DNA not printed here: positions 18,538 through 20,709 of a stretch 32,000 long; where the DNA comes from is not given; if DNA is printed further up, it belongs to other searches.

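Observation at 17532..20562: Terminator-insulated, AT-rich two-gene cargo operon (PD-(D/E)xK-like protein plus 624-aa orphan) at the element/rlmD junction: candidate undescribed defence or abortive-infection system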

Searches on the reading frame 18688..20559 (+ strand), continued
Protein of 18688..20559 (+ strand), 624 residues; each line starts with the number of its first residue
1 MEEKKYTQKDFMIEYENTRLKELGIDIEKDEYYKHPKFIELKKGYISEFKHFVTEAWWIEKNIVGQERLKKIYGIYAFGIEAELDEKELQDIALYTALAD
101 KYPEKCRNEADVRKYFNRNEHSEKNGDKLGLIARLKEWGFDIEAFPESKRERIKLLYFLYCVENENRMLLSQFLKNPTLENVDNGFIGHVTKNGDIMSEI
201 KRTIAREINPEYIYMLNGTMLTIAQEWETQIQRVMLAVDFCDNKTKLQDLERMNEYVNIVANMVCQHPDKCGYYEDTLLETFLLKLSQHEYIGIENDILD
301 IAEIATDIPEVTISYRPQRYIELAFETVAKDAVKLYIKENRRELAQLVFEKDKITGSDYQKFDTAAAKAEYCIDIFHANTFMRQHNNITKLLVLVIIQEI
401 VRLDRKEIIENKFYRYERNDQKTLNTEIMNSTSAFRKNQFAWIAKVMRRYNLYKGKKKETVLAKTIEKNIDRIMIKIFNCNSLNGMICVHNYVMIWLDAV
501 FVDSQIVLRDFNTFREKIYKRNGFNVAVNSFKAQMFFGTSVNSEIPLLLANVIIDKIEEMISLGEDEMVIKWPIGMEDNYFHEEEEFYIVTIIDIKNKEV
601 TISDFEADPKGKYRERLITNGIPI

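Call 49: fold_search(model_id=the predicted structure, library=viral)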
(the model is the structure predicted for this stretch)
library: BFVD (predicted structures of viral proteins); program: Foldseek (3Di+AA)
matches with E <= 10: 430; with E <= 0.001: 0
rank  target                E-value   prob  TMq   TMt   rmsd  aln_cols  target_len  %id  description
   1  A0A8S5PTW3            4.7e-02  0.16  0.09  0.11  29.0       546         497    8  Minor capsid protein [Siphoviridae sp. ctJER10]
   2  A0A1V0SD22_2          7.1e-02  0.20  0.11  0.09  24.7       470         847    9  Putative hemagglutinin [Indivirus ILV1]
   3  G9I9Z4                2.1e-01  0.06  0.08  0.09  28.7       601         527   11  (no name in the UniProt tables at hand)
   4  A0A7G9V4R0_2          2.2e-01  0.05  0.06  0.05  56.3       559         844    7  (no name in the UniProt tables at hand)
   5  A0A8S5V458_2          2.5e-01  0.10  0.08  0.06  20.5       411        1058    9  PolyVal ADP-Ribosyltransferase [Myoviridae sp. ct8iP21]
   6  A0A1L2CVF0            2.6e-01  0.95  0.13  0.35   7.6       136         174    8  Uncharacterized protein [Pectobacterium phage vB_PcaM_CBB]
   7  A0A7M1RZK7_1          2.8e-01  0.08  0.11  0.07  27.0       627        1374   12  ART-PolyVal-like domain-containing protein [uncultured phage cr271_1]
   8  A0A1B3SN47            4.3e-01  0.41  0.09  0.30  11.8       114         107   12  Uncharacterized protein [Sulfolobus islandicus rod-shaped virus 3]
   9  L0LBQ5                5.1e-01  0.08  0.07  0.07  36.7       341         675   11  Tail fiber protein [Bacillus phage phiAGATE]
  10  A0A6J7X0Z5            5.3e-01  0.06  0.09  0.10  46.4       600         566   10  Uncharacterized protein [uncultured Caudovirales phage]
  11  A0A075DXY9            6.3e-01  0.03  0.08  0.06  26.9       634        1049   13  Putative internal virion core protein [Acinetobacter phage vB_AbaP_Acibel007]
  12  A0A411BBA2            6.8e-01  0.66  0.09  0.27  10.0       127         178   11  (no name in the UniProt tables at hand)
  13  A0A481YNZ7            8.0e-01  0.05  0.07  0.10  28.0       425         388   10  Ribonuclease III [Pithovirus LCDPAC01]
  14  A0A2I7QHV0            8.0e-01  0.05  0.09  0.11  23.6       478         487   10  Tail length tape-measure protein [Vibrio phage Aphrodite1]
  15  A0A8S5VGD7            8.0e-01  0.04  0.07  0.11  26.3       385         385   10  Uncharacterized protein [Myoviridae sp. ctkfK18]
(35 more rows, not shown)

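Call 53: search_dna_similar(query=window:18688-20559:+, collection=plasmids, mode=protein, max_rows=15)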
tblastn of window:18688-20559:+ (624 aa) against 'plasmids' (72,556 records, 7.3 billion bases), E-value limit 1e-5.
Records with a match: 1; places in all: 1; records where one place covers at least 80% of the query: 1.
Best place of each record, by identity: <60% 1.
By first word of the organism name: Paenibacillus 1.
By predicted mobility (MOB-suite, as given by PLSDB): non-mobilizable 1.
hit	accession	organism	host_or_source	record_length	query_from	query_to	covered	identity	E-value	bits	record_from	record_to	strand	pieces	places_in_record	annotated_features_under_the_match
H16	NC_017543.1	Paenibacillus polymyxa M1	-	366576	20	537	83%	21.0%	2e-12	79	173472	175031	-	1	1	hypothetical protein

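Call 55: search_dna_similar(query=window:18688-20559:+, collection=phages, mode=protein, max_rows=15)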
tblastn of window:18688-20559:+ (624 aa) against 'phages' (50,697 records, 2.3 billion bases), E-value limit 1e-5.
No match.

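Call 58: get_annotated_region(hit=H16, flank=7000)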
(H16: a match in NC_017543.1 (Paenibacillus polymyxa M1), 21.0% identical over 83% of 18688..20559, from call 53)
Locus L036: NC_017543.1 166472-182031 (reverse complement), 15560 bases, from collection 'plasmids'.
description: Paenibacillus polymyxa M1 plasmid pPPM1a, complete sequence
organism: Paenibacillus polymyxa M1 (NCBI taxid 1052684)
taxonomy: Bacteria; Bacillota; Bacilli; Bacillales; Paenibacillaceae; Paenibacillus; Paenibacillus polymyxa; Paenibacillus polymyxa M1
host: -; source: -; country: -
typing (MOB-suite, as given by PLSDB): non-mobilizable; mating-pair formation MPF_F
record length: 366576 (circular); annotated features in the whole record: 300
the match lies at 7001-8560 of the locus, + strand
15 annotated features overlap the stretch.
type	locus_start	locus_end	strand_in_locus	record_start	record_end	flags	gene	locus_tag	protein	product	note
CDS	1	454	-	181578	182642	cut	-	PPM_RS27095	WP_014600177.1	hypothetical protein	-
CDS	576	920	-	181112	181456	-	-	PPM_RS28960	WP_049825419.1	DNA methyltransferase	GO:0006306 - DNA methylation [Evidence IEA]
CDS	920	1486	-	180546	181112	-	-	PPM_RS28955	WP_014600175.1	hypothetical protein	-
CDS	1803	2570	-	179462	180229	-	-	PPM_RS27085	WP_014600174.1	site-specific DNA-methyltransferase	GO:0009307 - DNA restriction-modification system [Evidence IEA]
CDS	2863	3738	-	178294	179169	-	-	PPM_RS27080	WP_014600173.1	hypothetical protein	-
CDS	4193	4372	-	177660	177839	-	-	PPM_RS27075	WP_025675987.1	hypothetical protein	-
CDS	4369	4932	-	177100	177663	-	-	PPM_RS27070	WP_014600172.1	hypothetical protein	-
CDS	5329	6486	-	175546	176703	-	-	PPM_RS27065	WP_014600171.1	TerD family protein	-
CDS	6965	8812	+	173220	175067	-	-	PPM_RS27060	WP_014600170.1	hypothetical protein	-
CDS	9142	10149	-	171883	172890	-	-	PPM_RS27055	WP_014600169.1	hypothetical protein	-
CDS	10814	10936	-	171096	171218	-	-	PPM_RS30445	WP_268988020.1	hypothetical protein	-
CDS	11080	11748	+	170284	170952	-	-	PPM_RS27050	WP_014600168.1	hypothetical protein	-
CDS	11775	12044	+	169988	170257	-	-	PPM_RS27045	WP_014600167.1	hypothetical protein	-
CDS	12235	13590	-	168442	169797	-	-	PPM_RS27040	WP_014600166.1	replication-relaxation family protein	-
CDS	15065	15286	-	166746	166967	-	-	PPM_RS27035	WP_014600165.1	hypothetical protein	-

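Call 67: search_protein_families(library=pfam, proteins=[L024:8014-8397:+, L017:4174-4767:+, L022:8487-9668:+, L022:9632-10687:+, L016:4788-5729:+, L017:700-1545:+, L024:4899-5807:+, L029:1717-5838:+, L014:5390-5986:+, L025:4802-5911:+], max_evalue=0.01)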
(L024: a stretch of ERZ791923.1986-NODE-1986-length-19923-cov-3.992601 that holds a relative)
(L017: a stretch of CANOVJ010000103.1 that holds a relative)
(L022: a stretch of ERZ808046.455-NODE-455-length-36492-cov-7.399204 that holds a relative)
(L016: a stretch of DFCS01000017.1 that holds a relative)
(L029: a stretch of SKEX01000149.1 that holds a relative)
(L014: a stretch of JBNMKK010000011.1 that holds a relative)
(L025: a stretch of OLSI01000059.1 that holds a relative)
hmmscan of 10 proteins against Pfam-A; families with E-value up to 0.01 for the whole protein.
L024:8014-8397:+ (128 aa): 0 families

L017:4174-4767:+ (198 aa): 0 families

L022:8487-9668:+ (394 aa): 0 families

L022:9632-10687:+ (352 aa): 21 families
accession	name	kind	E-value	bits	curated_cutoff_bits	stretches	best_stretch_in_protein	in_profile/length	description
PF10412.15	TrwB_AAD_bind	-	9.6e-10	38.3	20.5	2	28-76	8-56/387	Type IV secretion-system coupling protein DNA-binding domain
PF13401.12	AAA_22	-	1.1e-07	32.7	27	1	34-75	4-45/130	AAA domain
PF01935.23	DUF87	-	2.9e-07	31.2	23.2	1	16-219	2-216/220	Helicase HerA, central domain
PF25199.1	nSTAND_NTPase5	-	6e-07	29.8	34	1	34-70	40-77/145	Novel STAND NTPase 5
PF13191.12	AAA_16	-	2.3e-06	28.7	32.6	1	36-72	25-61/167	AAA ATPase domain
PF13245.12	AAA_19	-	2.3e-06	28.3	25.1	0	30-72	6-50/134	AAA domain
PF20720.3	nSTAND3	-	0.00011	22.3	27.2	1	32-70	14-52/155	Novel STAND NTPase 3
PF05872.18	HerA_C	-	0.00013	21.2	22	1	26-89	12-75/502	Helicase HerA-like C-terminal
PF13604.12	AAA_30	-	0.00021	21.5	27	1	35-72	18-55/191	AAA domain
PF00270.35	DEAD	-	0.0003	21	26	0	28-66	7-48/167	DEAD/DEAH box helicase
PF04665.18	Pox_A32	-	0.00061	19.8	22.8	0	226-287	88-148/242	Poxvirus A32 protein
PF01580.24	FtsK_SpoIIIE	-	0.00066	19.6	24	1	13-55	18-59/221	FtsK/SpoIIIE family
PF12846.13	AAA_10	-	0.0011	18.5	27.5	0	253-333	259-339/362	AAA-like domain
PF12775.13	AAA_7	-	0.004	17.2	25.8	1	33-72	31-70/181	P-loop containing dynein motor region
PF00580.27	UvrD-helicase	-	0.0048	17.1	23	0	32-59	10-37/271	UvrD/REP helicase N-terminal domain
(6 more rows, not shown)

L016:4788-5729:+ (314 aa): 2 families
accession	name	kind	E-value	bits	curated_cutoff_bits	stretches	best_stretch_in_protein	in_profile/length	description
PF18941.5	DUF5688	-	3.4e-101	339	34.5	1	8-303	1-290/290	Family of unknown function (DUF5688)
PF18766.7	SWI2_SNF2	-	0.0031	17.6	26.7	0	92-178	82-156/221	SWI2/SNF2 ATPase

L017:700-1545:+ (282 aa): 1 family
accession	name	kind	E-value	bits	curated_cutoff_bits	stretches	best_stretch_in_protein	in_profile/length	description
PF04098.21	Rad52_Rad22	-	4e-06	27.3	20.3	1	55-141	31-140/153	Rad52/22 family double-strand break repair protein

L024:4899-5807:+ (303 aa): 4 families
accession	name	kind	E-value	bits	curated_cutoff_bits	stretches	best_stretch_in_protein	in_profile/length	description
PF18832.6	LPD18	-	6.8e-26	90.7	26.8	1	111-195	1-85/86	Large polyvalent protein-associated domain 18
PF14191.11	YodL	-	1.2e-21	78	24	1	6-104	2-98/98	YodL-like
PF14195.11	DUF4316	-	6.8e-14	51.8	25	1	234-275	3-43/43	Domain of unknown function (DUF4316)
PF08861.15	DUF1828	-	0.0012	19.5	22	0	158-217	22-81/91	Domain of unknown function DUF1828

L029:1717-5838:+ (1374 aa): 1 family
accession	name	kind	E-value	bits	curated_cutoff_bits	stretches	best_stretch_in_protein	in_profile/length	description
PF05215.19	Spiralin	-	0.00024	22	25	1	845-890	32-78/81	Spiralin domain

L014:5390-5986:+ (199 aa): 1 family
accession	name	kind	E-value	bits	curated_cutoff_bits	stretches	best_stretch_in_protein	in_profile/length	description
PF00908.23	dTDP_sugar_isom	-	1.7e-68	230.1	27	1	13-196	4-166/168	dTDP-4-dehydrorhamnose 3,5-epimerase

L025:4802-5911:+ (370 aa): 1 family
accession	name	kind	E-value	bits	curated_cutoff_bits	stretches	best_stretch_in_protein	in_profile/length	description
PF18860.6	AbiJ_NTD3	-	2.4e-37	128.4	32.5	1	2-178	1-167/167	AbiJ N-terminal domain 3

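Call 68: search_protein_families(library=pfam, proteins=[L014:4401-5381:+, L014:3407-4423:+, L014:2421-3347:+, L015:10-516:+, L021:8351-9544:+, L021:9640-11124:+, L021:4365-5567:-, L020:3170-4801:+, L018:2972-4618:+, L026:4034-4693:-], max_evalue=0.01)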
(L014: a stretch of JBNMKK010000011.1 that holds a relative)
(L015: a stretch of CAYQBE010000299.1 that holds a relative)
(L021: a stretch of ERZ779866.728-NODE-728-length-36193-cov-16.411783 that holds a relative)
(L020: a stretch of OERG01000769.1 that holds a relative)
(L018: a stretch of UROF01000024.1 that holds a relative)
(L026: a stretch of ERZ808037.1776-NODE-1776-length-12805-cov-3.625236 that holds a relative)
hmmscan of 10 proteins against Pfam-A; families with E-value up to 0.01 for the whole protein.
L014:4401-5381:+ (327 aa): 8 families
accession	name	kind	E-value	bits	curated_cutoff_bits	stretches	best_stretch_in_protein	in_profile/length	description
PF04321.23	RmlD_sub_bind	-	5.5e-87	291.9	27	1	15-324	2-285/287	RmlD substrate binding domain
PF01370.27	Epimerase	-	6.3e-24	85.1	20.9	1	16-242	1-227/240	NAD dependent epimerase/dehydratase family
PF16363.11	GDP_Man_Dehyd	-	1.5e-18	67.8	27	1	17-186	1-171/332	GDP-mannose 4,6 dehydratase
PF02719.21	Polysacc_synt_2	-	7.6e-11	42.2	20.2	1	16-199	1-176/293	Polysaccharide biosynthesis protein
PF07993.18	NAD_binding_4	-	1.5e-09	37.8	20.1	1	83-196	80-209/258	Male sterility protein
PF01073.25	3Beta_HSD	-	2.9e-09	36.8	22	1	18-181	2-159/280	3-beta hydroxysteroid dehydrogenase/isomerase family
PF00106.31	adh_short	-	3.4e-05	23.9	26.6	1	14-128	1-116/195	short chain dehydrogenase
PF08659.16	KR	-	0.0086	16.4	22.6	0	16-145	3-139/180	KR domain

L014:3407-4423:+ (339 aa): 7 families
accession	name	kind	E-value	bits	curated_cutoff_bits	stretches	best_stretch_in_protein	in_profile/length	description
PF16363.11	GDP_Man_Dehyd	-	1.3e-90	304.7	27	1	4-309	1-332/332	GDP-mannose 4,6 dehydratase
PF01370.27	Epimerase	-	9.7e-72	241.7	20.9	1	3-245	1-240/240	NAD dependent epimerase/dehydratase family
PF02719.21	Polysacc_synt_2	-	5e-16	59.2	20.2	1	3-127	1-130/293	Polysaccharide biosynthesis protein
PF04321.23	RmlD_sub_bind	-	1.7e-14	54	27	1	1-208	1-174/287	RmlD substrate binding domain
PF07993.18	NAD_binding_4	-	7.3e-14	52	20.1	1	74-182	88-206/258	Male sterility protein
PF01073.25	3Beta_HSD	-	9.4e-14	51.5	22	1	4-228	1-224/280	3-beta hydroxysteroid dehydrogenase/isomerase family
PF13460.12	NAD_binding_10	-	0.0025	18.1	27.2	1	40-137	28-110/184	NAD(P)H-binding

L014:2421-3347:+ (309 aa): 2 families
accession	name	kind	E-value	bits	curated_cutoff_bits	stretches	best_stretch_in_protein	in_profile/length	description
PF00483.29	NTP_transferase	-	8e-78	261.8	21.2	1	13-252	1-243/245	Nucleotidyl transferase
PF12804.13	NTP_transf_3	-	8.4e-07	29.7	27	1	14-126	1-102/160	MobA-like NTP transferase domain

L015:10-516:+ (169 aa): 0 families

L021:8351-9544:+ (398 aa): 2 families
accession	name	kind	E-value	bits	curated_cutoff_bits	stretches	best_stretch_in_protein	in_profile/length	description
PF13407.12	Peripla_BP_4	-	9.5e-16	58.6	35.1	1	91-355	8-256/258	Periplasmic binding protein domain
PF00532.27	Peripla_BP_1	-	4.8e-05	23.4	22.2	1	231-365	132-261/281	Periplasmic binding proteins and sugar binding domain of LacI family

L021:9640-11124:+ (495 aa): 10 families
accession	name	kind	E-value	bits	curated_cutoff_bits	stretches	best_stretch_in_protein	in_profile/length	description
PF00005.33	ABC_tran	-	3.2e-52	177.2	25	2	19-169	1-137/137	ABC transporter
PF13304.12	AAA_21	-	1.2e-10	42.4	27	1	31-65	1-41/304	AAA domain, putative AbiEii toxin, Type IV TA system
PF00004.35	AAA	-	3.9e-05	24.5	21.2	0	126-203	28-114/131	ATPase family associated with various cellular activities (AAA)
PF13175.12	AAA_15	-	0.00027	21.1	32.1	1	19-49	14-43/374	AAA ATPase domain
PF13555.12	AAA_29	-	0.00037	20.6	27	1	21-46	14-39/61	P-loop containing region of AAA domain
PF03193.22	RsgA_GTPase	-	0.00084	19.6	30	0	24-60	102-137/174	RsgA GTPase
PF02463.25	SMC_N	-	0.00098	19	40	1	29-202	24-203/220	RecF/RecN/SMC N terminal domain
PF13476.12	AAA_23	-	0.0011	20.1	27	1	20-51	11-41/201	AAA domain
PF00931.28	NB-ARC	-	0.0053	16.5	23.5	0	276-301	16-41/248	NB-ARC domain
PF02492.25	cobW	-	0.0061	16.6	20.7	0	280-306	2-28/180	CobW/HypB/UreG, nucleotide-binding domain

L021:4365-5567:- (400 aa): 1 family
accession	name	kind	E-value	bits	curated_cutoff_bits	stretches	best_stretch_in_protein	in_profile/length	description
PF05144.20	Phage_CRI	-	0.00027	21.2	21.7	1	130-263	84-222/232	Replication-associated protein G2P N-terminal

L020:3170-4801:+ (544 aa): 3 families
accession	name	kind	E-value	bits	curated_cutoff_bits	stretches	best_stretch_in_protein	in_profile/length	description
PF13597.11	NRDD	-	5.4e-113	379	26.2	1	8-542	3-562/562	Anaerobic ribonucleoside-triphosphate reductase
PF01228.26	Gly_radical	-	4e-05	24.5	22.2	1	430-523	5-103/106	Glycine radical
PF11230.13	YjjI-like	-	5.5e-05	22.2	23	1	152-487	140-436/485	Glycyl radical enzyme YjjI-like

L018:2972-4618:+ (549 aa): 0 families

L026:4034-4693:- (219 aa): 3 families
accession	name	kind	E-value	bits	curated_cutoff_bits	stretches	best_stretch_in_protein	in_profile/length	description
PF04191.18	PEMT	-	8.9e-13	49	25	1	104-202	4-104/105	Phospholipid methyltransferase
PF04140.19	ICMT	-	1.2e-09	38.8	24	1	108-196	3-93/95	Isoprenylcysteine carboxyl methyltransferase (ICMT) family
PF06966.17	DUF1295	-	1.6e-05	24.9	20.4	1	75-191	93-208/235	Protein of unknown function (DUF1295)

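Call 70: search_protein_representatives(alignment_id=A2)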
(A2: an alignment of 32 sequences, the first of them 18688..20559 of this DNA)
Query: 32 sequences, 624 profile positions. Proteins with E-value up to 0.001 (for the whole library): 332; up to 1e-10: 264; up to 1e-30: 148. The best 150 are listed.
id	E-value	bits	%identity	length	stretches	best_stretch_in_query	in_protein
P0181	5.4e-251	850.8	-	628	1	5-624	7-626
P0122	6.1e-243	824.2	-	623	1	7-624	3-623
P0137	2.9e-231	785.7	-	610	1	11-624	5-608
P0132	6.7e-230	781.2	-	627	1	1-622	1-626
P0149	6.2e-225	764.8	-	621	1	5-623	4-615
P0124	3.4e-216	735.9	-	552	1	5-525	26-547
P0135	4.2e-216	735.6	-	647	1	4-624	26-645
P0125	9.4e-216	734.4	-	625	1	13-617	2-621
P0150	5.2e-215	732.0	-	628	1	7-608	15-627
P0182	6.8e-212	721.7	-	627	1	8-622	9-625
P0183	8.7e-204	694.9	-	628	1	4-622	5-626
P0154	1.4e-198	677.7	-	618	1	16-610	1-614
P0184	1.9e-192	657.5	-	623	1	15-622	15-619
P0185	5.2e-178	609.7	-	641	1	10-624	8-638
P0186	1.5e-170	585.1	-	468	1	130-583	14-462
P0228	2.3e-62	227.7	-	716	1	15-607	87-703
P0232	1.4e-61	225.2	-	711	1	24-540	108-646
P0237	3.6e-59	217.2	-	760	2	15-361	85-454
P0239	2.3e-56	207.9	-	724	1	24-575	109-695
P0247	1.3e-52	195.5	-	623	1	24-494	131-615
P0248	1.5e-52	195.4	-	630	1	24-493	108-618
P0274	2.4e-44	168.2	-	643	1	24-501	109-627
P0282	3.8e-43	164.2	-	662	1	26-512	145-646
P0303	7.1e-37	143.5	-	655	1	26-494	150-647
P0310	2.6e-33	131.8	-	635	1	168-494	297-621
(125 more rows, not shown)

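Call 72: search_protein_families(library=pfam, alignment_id=A3, max_evalue=0.01)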
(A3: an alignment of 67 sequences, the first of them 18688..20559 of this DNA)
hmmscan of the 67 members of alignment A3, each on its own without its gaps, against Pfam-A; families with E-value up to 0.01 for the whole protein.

A. member 1, window:18688-20559:+ (624 aa): 0 families

B. families by the number of members that match (of 67 scanned): 7 families
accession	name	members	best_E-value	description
PF02195.25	ParB_N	12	1.2e-13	ParB N-terminal domain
PF17666.6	DUF5528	1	0.0038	Family of unknown function (DUF5528)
PF02732.21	ERCC4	1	0.0053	ERCC4 domain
PF03096.20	Ndr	1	0.0062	Ndr family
PF17835.6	NOG1_N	1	0.0063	NOG1 N-terminal helical domain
PF02025.20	IL5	1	0.0075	Interleukin 5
PF25304.1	WH_eIF2D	1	0.0096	eIF2D winged helix domain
